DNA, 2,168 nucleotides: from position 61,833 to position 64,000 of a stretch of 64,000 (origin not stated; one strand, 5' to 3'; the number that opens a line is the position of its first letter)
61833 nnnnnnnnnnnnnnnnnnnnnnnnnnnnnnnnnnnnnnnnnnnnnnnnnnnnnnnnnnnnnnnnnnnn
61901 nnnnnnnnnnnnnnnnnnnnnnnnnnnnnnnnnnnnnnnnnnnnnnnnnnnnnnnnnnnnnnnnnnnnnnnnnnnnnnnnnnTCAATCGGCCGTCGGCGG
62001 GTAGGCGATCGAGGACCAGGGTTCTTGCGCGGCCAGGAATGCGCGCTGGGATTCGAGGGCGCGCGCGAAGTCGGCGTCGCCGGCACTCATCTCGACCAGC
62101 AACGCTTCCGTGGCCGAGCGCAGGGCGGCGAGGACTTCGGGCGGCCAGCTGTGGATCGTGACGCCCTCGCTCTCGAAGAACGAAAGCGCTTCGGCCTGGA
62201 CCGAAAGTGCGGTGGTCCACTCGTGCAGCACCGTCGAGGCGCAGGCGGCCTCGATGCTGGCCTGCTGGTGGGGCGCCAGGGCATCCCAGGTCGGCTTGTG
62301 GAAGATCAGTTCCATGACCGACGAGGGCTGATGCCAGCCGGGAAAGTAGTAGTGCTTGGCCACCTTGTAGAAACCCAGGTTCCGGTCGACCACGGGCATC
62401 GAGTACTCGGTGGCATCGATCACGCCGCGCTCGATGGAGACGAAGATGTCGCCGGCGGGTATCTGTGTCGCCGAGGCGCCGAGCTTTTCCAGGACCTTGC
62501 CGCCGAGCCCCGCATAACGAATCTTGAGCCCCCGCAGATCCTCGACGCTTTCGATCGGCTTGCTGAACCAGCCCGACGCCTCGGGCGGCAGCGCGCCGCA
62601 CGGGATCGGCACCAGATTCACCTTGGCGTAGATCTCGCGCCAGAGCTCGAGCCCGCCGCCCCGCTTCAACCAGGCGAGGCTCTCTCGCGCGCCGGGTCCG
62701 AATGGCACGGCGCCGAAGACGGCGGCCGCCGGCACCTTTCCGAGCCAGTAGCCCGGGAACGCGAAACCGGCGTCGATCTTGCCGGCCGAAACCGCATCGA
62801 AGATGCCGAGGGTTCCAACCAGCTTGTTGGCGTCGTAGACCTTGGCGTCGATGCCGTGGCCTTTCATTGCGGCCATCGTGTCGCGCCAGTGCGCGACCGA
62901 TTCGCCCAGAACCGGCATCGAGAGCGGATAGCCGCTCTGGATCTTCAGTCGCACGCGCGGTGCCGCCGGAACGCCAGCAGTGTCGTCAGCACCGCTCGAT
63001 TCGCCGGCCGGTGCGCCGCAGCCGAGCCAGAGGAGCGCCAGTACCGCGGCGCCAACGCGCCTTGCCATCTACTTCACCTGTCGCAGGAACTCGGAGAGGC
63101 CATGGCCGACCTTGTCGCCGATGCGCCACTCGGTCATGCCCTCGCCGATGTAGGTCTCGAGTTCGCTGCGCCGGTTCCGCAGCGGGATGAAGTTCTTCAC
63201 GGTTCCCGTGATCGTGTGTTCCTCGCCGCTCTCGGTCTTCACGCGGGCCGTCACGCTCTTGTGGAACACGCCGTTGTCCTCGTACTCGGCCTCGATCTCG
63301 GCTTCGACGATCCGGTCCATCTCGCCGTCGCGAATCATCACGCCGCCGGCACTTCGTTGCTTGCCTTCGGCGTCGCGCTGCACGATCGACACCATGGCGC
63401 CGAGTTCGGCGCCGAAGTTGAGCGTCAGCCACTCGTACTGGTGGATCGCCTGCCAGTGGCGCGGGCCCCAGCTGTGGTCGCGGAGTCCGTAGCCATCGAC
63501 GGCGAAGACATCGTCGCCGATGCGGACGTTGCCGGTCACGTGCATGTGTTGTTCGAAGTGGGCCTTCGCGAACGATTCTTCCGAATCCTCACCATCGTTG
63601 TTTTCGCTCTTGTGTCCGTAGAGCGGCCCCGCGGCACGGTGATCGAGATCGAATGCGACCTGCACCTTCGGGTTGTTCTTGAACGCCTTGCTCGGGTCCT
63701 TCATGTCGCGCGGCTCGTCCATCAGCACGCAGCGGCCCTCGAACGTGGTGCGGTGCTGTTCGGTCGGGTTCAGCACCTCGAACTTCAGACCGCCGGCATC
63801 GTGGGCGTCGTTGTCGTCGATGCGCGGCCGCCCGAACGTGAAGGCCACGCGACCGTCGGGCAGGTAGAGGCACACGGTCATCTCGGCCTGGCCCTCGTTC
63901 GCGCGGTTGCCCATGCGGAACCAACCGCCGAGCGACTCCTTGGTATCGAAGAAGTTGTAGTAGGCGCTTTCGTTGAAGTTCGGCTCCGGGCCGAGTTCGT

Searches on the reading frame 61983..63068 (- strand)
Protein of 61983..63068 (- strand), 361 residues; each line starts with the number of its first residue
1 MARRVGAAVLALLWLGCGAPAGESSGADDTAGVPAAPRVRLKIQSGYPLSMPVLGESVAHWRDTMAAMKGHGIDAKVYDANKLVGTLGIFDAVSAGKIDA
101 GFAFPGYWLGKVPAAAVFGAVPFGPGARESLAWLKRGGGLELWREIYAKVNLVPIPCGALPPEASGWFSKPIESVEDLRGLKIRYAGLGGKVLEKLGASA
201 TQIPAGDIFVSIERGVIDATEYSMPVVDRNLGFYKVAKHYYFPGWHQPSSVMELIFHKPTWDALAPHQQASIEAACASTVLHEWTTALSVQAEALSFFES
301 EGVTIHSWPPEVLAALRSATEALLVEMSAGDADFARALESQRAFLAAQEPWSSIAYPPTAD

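Call 70: search_protein_families(library=pfam, proteins=[window:61983-63068:-], max_evalue=0.01)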
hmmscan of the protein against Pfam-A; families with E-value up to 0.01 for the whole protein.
window:61983-63068:- (361 aa): 1 family
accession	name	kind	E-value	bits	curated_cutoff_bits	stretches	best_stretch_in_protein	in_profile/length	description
PF03480.18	DctP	-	2.8e-42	145.4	23.4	1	55-327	12-282/286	Bacterial extracellular solute-binding protein, family 7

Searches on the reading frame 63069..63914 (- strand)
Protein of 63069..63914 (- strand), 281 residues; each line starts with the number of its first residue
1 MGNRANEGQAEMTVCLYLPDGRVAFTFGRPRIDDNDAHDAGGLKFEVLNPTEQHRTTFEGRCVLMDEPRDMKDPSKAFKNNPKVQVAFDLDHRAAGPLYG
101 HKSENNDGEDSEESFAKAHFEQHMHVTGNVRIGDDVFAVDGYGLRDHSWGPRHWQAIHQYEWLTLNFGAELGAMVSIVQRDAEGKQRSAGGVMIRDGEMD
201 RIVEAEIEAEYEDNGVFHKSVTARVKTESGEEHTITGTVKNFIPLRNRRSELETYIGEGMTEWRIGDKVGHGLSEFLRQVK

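Call 70: search_protein_families(library=pfam, proteins=[window:63069-63914:-], max_evalue=0.01)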
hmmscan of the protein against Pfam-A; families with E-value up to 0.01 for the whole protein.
window:63069-63914:- (281 aa): 2 families
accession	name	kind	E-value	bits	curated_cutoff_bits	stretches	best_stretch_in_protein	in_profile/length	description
PF23212.2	DUF7064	-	4.7e-28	98.5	24.7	1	153-279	1-125/126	Domain of unknown function (DUF7064)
PF23213.1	DUF7065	-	5.6e-10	40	27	1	84-152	118-183/183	Domain of unknown function (DUF7065)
